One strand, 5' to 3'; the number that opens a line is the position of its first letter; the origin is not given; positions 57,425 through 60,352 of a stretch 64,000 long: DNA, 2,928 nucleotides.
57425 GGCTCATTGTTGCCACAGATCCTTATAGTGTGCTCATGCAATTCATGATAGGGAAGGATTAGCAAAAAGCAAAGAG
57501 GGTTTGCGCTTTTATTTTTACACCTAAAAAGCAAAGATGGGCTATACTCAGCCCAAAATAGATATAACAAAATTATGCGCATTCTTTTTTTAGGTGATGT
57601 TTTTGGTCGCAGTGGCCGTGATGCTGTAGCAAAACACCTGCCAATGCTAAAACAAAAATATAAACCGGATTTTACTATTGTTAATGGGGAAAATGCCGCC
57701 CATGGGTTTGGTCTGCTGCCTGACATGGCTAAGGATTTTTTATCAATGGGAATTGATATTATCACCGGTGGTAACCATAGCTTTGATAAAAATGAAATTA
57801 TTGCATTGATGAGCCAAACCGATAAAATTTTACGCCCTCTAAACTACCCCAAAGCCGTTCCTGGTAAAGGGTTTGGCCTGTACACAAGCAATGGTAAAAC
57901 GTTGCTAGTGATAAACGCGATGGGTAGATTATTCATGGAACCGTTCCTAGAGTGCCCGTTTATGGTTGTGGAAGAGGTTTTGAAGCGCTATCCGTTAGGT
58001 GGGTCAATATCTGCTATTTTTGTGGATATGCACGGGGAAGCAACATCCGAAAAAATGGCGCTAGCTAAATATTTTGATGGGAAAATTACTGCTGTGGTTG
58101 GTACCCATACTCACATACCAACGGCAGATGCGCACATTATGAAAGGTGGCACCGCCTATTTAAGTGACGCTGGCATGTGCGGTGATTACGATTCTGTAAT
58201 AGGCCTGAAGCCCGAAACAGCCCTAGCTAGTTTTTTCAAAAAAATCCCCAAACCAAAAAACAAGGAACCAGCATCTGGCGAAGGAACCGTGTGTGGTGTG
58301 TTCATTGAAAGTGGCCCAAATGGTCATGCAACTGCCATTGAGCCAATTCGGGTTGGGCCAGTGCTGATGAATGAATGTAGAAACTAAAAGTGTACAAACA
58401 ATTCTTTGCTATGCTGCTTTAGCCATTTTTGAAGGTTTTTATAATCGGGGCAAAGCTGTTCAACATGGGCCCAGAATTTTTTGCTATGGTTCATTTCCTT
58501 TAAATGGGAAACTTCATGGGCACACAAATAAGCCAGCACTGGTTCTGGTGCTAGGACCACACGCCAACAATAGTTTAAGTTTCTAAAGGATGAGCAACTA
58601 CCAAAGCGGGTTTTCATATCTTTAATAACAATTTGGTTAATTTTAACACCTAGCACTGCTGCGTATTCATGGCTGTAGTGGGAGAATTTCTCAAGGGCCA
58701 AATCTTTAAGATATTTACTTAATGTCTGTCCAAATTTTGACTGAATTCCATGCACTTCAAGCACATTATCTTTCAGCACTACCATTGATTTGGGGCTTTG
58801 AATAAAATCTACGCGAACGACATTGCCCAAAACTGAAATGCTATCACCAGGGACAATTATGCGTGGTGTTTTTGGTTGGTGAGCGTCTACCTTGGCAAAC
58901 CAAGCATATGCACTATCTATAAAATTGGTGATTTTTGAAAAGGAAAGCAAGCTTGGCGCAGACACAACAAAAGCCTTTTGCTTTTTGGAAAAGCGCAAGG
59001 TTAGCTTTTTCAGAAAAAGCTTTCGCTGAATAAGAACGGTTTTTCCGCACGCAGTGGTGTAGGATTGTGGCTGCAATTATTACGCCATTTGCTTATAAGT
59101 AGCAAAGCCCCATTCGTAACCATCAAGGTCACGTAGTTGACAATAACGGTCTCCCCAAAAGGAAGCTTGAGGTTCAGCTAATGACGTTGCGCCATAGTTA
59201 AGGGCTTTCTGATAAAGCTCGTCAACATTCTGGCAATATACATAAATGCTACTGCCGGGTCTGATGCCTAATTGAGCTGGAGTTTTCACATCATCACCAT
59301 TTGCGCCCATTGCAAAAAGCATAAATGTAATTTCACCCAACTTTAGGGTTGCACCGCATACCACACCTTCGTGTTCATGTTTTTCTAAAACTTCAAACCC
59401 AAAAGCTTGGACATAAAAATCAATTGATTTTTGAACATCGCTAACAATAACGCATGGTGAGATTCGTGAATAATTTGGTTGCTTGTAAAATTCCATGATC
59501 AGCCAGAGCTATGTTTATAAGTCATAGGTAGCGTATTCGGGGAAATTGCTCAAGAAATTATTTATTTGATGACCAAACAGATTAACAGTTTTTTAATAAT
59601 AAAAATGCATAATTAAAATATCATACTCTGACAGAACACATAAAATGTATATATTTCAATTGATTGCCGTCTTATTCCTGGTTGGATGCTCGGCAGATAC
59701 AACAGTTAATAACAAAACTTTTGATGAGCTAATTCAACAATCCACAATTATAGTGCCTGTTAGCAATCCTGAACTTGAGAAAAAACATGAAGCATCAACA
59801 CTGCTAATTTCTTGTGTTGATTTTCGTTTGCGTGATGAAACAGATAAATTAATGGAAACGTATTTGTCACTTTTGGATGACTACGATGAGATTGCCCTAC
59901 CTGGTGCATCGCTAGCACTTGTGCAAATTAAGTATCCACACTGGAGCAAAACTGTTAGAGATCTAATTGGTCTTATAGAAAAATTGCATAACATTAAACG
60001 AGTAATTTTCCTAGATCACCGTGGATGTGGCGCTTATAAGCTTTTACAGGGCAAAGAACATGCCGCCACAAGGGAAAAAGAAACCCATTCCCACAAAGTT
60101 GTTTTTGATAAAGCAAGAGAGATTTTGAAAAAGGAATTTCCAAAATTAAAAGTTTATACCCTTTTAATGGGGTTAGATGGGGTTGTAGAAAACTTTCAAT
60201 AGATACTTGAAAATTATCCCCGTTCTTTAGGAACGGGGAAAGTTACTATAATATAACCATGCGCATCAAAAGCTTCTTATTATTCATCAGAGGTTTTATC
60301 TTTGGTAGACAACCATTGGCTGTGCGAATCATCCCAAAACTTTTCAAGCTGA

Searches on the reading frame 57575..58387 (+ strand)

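Call 6: search_protein_families(library=pfam, proteins=[window:57575-58387:+], max_evalue=1)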
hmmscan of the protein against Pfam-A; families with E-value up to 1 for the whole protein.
window:57575-58387:+ (270 aa): 3 families
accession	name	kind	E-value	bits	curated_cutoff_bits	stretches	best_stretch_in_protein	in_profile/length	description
PF13277.11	YmdB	-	6.9e-97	324.1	27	1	4-258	1-253/253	YmdB-like protein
PF00149.33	Metallophos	-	4.2e-10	40.8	21.5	1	1-182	1-191/191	Calcineurin-like phosphoesterase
PF02812.23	ELFV_dehydrog_N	-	0.0013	18.9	25.3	1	130-195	57-122/129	Glu/Leu/Phe/Val dehydrogenase, dimerisation domain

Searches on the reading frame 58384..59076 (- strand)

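Call 6: search_protein_families(library=pfam, proteins=[window:58384-59076:-], max_evalue=1)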
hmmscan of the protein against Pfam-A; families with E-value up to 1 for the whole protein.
window:58384-59076:- (230 aa): 2 families
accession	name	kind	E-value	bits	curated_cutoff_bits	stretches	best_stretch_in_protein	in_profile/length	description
PF01863.23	YgjP-like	-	3.3e-44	151.8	26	1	24-222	2-207/207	YgjP-like, metallopeptidase domain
PF08325.16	WLM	-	0.018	15.5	26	1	184-217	87-119/190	WLM domain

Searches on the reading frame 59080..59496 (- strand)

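Call 6: search_protein_families(library=pfam, proteins=[window:59080-59496:-], max_evalue=1)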
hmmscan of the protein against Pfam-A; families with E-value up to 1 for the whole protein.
window:59080-59496:- (138 aa): 7 families
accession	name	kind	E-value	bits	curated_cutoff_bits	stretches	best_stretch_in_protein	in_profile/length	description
PF00903.31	Glyoxalase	-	3.4e-14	53.7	20.6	1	16-131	7-121/121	Glyoxalase/Bleomycin resistance protein/Dioxygenase superfamily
PF19581.5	Glyoxalase_7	-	0.00044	20.7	23.6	1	8-98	12-92/133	Glyoxalase superfamily protein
PF18029.7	Glyoxalase_6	-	0.0017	19.4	23.6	1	18-128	6-102/106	Glyoxalase-like domain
PF22677.2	Ble-like_N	-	0.0018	18.4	24.5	1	14-38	5-29/41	Bleomycin resistance protein-like N-terminal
PF12681.13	Glyoxalase_2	-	0.02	15.3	30.1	1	14-126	4-108/118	Glyoxalase-like domain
PF22658.2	YycE-like_N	-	0.15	12.4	27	1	20-45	9-38/52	YycE-like N-terminal domain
PF22641.2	TiaS_TCKD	-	0.25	11.8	27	1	3-40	102-138/156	TiaS TCKD domain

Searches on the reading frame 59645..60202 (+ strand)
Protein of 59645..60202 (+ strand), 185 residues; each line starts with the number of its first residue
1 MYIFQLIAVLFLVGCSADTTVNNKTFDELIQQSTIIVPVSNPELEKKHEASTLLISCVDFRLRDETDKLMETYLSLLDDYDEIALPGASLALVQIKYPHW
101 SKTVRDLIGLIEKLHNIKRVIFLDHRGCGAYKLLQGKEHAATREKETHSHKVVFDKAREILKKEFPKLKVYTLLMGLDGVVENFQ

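Call 6: search_protein_families(library=pfam, proteins=[window:59645-60202:+], max_evalue=1)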
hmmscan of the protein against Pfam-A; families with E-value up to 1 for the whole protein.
window:59645-60202:+ (185 aa): 3 families
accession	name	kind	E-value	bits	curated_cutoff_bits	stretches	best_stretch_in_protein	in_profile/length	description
PF20393.3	Pro_CA_2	-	4.4e-08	33.8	30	1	52-179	6-119/125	Putative carbonic anhydrase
PF10794.15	DUF2606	-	0.053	13.7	25.4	1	4-37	19-52/134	Protein of unknown function (DUF2606)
PF00484.24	Pro_CA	-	0.066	13.9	25.7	1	116-150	53-85/156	Carbonic anhydrase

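Call 63: find_homologous_proteins(query=window:59645-60199:+, max_evalue=1e-40)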
Query window:59645-60199:+ (185 aa): 133 proteins with E <= 1e-40 among 258 candidates; the best 120 are listed.
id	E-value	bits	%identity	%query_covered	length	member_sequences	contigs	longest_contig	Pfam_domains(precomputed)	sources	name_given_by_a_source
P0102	1.5e-112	391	97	100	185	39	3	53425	PF20393.4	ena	-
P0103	7.4e-105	366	90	100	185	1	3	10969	PF20393.4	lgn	-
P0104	5.6e-94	331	81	100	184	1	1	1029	PF20393.4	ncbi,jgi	jgi:hypothetical protein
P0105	6.2e-89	314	76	100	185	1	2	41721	PF20393.4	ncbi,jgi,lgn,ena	jgi:hypothetical protein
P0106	1.9e-73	264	66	94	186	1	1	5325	PF20393.4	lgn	-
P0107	1.2e-62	229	57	99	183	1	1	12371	PF20393.4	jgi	jgi:carbonic anhydrase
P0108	4.0e-62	227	57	98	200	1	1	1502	PF20393.4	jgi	jgi:carbonic anhydrase-like protein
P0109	6.7e-62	226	60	92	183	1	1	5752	PF20393.4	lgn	-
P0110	1.0e-61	226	57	98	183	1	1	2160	PF20393.4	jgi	jgi:carbonic anhydrase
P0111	6.7e-61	223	61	87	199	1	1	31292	PF20393.4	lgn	-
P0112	9.3e-61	223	60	86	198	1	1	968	PF20393.4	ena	-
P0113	1.8e-60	222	60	87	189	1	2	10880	PF20393.4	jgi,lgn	-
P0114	5.7e-60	220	95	59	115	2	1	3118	-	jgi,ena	-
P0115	1.9e-59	218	56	97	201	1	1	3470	PF20393.4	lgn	-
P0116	3.0e-59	218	56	99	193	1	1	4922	PF20393.4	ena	-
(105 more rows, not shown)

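Call 64: list_cluster_members(proteins=[P0102, P0114])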
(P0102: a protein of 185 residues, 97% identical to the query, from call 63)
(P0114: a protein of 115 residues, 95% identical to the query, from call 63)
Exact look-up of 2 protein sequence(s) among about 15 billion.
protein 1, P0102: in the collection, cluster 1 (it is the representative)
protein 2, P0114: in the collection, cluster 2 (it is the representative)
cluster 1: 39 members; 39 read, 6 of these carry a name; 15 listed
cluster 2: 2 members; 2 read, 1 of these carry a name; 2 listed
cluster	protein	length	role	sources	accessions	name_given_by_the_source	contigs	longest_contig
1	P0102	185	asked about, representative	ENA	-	-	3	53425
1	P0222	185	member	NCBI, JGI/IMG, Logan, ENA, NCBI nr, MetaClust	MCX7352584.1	MAG: hypothetical protein NTW22_04875 [Proteobacteria bacterium] | hypothetical protein | hypothetical protein [Pseudomonadota bacterium]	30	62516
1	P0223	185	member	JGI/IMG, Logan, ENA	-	hypothetical protein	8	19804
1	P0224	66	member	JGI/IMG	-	hypothetical protein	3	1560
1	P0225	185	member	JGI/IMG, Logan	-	hypothetical protein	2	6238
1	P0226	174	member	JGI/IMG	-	carbonic anhydrase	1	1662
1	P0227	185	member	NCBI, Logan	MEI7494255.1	MAG: carbonic anhydrase [Alphaproteobacteria bacterium]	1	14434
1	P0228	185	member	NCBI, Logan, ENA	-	-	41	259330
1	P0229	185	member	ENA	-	-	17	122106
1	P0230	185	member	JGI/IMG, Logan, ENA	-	-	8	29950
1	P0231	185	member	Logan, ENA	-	-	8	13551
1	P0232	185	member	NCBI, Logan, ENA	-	-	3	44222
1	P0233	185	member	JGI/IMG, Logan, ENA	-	-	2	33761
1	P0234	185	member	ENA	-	-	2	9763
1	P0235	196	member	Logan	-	-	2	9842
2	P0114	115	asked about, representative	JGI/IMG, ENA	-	-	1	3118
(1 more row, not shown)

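Call 66: find_encoding_contigs(protein=P0222, flank=4000, max_places=10)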
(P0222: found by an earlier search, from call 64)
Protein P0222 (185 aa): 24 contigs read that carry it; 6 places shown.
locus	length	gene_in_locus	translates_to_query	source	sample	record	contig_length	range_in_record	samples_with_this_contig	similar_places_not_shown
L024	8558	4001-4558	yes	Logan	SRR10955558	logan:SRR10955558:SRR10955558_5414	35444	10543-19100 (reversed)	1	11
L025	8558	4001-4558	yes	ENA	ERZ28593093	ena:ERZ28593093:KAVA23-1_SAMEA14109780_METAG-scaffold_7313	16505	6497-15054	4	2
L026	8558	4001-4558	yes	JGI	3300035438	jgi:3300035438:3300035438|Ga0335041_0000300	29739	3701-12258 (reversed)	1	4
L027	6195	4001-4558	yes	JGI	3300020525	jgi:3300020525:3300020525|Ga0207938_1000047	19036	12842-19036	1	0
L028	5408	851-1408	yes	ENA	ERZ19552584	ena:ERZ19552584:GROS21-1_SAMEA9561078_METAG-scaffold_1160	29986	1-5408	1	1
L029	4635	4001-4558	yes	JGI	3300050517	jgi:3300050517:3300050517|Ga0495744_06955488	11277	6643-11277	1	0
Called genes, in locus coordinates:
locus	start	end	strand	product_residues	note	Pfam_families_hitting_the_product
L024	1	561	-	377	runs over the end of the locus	PF01145:Band_7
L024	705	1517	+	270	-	PF00149:Metallophos, PF13277:YmdB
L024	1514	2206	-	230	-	PF01863:YgjP-like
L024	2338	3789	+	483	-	-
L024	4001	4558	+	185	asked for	PF20393:Pro_CA_2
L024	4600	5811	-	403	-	PF00364:Biotin_lipoyl, PF25997:BSH_YhbJ (weak), PF02817:E3_binding, PF00198:2-oxoacid_dh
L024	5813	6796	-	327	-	PF02779:Transket_pyr, PF02780:Transketolase_C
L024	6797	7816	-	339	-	PF00676:E1_dh, PF13292:DXP_synthase_N (weak), PF02775:TPP_enzyme_C (weak)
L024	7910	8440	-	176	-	-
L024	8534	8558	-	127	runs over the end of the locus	-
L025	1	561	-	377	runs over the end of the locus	PF01145:Band_7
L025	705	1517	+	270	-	PF00149:Metallophos, PF13277:YmdB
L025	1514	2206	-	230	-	PF01863:YgjP-like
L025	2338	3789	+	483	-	-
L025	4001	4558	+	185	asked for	PF20393:Pro_CA_2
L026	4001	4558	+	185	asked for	PF20393:Pro_CA_2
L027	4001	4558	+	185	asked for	PF20393:Pro_CA_2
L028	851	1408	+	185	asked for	PF20393:Pro_CA_2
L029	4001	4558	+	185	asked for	PF20393:Pro_CA_2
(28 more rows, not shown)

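Call 68: find_encoding_contigs(protein=P0231, flank=3000, max_places=10)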
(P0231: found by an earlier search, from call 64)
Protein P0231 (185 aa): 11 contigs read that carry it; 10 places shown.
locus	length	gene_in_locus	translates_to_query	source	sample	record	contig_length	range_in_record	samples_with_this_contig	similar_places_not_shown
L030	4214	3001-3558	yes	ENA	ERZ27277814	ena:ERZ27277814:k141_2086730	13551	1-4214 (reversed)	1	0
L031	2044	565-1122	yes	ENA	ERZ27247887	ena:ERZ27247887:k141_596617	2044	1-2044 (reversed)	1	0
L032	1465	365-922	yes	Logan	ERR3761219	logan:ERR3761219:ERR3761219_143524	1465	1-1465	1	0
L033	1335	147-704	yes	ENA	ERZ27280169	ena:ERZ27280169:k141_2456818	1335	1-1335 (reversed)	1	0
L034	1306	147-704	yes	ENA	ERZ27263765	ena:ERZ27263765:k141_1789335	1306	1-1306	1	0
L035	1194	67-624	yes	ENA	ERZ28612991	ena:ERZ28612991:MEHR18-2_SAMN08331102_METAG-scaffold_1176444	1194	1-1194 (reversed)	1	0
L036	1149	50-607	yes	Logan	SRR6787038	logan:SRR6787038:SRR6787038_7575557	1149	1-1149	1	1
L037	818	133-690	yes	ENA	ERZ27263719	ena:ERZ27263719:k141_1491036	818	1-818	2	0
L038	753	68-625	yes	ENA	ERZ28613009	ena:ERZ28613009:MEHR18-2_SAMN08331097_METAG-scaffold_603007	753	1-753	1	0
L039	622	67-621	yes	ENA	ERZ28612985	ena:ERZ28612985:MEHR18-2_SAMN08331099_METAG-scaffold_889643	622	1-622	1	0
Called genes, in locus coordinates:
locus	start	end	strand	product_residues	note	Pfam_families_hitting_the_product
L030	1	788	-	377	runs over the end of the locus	PF01145:Band_7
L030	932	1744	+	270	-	PF00149:Metallophos, PF13277:YmdB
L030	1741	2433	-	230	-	PF01863:YgjP-like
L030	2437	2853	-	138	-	PF00903:Glyoxalase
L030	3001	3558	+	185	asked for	PF20393:Pro_CA_2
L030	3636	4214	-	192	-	?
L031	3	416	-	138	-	?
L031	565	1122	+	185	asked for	PF20393:Pro_CA_2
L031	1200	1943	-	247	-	-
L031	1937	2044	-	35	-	?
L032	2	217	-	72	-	?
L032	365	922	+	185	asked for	PF20393:Pro_CA_2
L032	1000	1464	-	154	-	?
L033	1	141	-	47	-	?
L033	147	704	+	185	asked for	PF20393:Pro_CA_2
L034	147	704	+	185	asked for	PF20393:Pro_CA_2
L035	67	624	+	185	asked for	PF20393:Pro_CA_2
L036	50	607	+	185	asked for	PF20393:Pro_CA_2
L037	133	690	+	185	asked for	PF20393:Pro_CA_2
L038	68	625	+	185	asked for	PF20393:Pro_CA_2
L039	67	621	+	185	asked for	PF20393:Pro_CA_2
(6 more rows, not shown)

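Call 69: find_encoding_contigs(protein=P0228, flank=3000, max_places=10)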
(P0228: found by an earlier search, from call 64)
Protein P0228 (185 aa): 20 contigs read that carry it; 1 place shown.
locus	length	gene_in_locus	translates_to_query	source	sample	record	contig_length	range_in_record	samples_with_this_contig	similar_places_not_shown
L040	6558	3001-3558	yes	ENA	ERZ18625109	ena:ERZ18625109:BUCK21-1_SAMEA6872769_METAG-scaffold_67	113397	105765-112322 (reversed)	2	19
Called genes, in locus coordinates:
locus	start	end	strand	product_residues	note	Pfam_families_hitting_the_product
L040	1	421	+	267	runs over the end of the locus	PF00149:Metallophos, PF13277:YmdB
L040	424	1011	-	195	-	PF01863:YgjP-like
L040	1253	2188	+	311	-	-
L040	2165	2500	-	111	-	-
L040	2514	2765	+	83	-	-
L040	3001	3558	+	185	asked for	PF20393:Pro_CA_2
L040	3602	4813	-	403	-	PF00364:Biotin_lipoyl, PF25997:BSH_YhbJ (weak), PF02817:E3_binding, PF00198:2-oxoacid_dh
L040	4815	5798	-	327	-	PF02779:Transket_pyr, PF02780:Transketolase_C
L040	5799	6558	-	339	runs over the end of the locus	PF00676:E1_dh, PF13292:DXP_synthase_N (weak), PF02775:TPP_enzyme_C (faint)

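Call 82: find_encoding_contigs(protein=window:59645-60202:+, flank=2500, max_places=10)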
Protein window:59645-60202:+ (185 aa): 3 contigs read that carry it; 2 places shown.
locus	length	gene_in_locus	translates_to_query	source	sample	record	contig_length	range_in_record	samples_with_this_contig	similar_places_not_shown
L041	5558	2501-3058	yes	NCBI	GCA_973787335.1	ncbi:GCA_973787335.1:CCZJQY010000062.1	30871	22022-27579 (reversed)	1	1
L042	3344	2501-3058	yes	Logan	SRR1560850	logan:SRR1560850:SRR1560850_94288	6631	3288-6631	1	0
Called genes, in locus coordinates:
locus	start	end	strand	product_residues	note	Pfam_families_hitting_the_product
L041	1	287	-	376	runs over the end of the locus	PF01145:Band_7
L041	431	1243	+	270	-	PF00149:Metallophos, PF13277:YmdB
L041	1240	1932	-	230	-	PF01863:YgjP-like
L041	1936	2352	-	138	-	PF00903:Glyoxalase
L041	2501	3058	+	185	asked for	PF20393:Pro_CA_2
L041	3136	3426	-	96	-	-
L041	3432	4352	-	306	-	-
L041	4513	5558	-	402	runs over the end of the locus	PF00364:Biotin_lipoyl, PF25997:BSH_YhbJ (weak), PF02817:E3_binding, PF00198:2-oxoacid_dh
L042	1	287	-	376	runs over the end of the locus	PF01145:Band_7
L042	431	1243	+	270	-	PF00149:Metallophos, PF13277:YmdB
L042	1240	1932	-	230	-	PF01863:YgjP-like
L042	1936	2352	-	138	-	PF00903:Glyoxalase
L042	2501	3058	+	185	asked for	PF20393:Pro_CA_2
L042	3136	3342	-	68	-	?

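Call 84: find_encoding_contigs(protein=P0229, flank=2500, max_places=10)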
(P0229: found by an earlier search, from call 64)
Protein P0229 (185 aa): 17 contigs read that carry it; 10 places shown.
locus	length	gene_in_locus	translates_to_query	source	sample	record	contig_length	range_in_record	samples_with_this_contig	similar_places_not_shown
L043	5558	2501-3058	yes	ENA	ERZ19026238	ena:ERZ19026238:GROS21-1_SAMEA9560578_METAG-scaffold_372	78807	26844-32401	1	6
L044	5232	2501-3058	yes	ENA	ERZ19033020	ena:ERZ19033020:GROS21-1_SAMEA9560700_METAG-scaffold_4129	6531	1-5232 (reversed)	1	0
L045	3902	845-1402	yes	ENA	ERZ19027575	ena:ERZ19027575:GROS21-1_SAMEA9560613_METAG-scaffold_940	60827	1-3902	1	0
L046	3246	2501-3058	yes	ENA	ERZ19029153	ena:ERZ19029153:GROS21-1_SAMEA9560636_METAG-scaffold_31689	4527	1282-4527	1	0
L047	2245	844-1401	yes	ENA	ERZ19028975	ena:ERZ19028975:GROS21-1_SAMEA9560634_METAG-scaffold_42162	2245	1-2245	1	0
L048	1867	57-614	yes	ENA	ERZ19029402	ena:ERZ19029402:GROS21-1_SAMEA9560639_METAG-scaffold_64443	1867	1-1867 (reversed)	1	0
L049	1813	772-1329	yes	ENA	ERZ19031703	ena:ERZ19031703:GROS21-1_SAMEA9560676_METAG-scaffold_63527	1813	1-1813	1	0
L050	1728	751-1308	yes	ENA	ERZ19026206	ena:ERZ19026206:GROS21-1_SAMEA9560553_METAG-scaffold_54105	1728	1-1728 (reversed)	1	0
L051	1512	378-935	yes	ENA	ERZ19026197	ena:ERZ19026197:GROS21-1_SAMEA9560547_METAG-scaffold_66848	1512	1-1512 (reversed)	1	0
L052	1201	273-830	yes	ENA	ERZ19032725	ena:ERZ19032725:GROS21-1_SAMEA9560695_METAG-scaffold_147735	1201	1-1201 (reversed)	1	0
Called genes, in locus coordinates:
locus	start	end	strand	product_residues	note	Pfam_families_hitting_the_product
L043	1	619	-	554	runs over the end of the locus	-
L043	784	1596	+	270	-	PF00149:Metallophos, PF13277:YmdB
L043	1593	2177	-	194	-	PF01863:YgjP-like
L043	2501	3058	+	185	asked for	PF20393:Pro_CA_2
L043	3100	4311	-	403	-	PF00364:Biotin_lipoyl, PF25997:BSH_YhbJ (weak), PF02817:E3_binding, PF00198:2-oxoacid_dh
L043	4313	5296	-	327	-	PF02779:Transket_pyr, PF02780:Transketolase_C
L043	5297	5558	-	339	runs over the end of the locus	PF00676:E1_dh, PF13292:DXP_synthase_N (weak), PF02775:TPP_enzyme_C (faint)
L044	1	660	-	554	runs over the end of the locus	-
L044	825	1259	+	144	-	-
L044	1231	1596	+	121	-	PF13277:YmdB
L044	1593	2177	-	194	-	PF01863:YgjP-like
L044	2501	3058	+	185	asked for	PF20393:Pro_CA_2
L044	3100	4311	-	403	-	PF00364:Biotin_lipoyl, PF25997:BSH_YhbJ (weak), PF02817:E3_binding, PF00198:2-oxoacid_dh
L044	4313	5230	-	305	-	?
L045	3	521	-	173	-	?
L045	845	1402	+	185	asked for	PF20393:Pro_CA_2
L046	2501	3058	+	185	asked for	PF20393:Pro_CA_2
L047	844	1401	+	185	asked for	PF20393:Pro_CA_2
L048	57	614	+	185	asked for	PF20393:Pro_CA_2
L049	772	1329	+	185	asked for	PF20393:Pro_CA_2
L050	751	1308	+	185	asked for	PF20393:Pro_CA_2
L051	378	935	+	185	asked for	PF20393:Pro_CA_2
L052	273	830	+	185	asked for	PF20393:Pro_CA_2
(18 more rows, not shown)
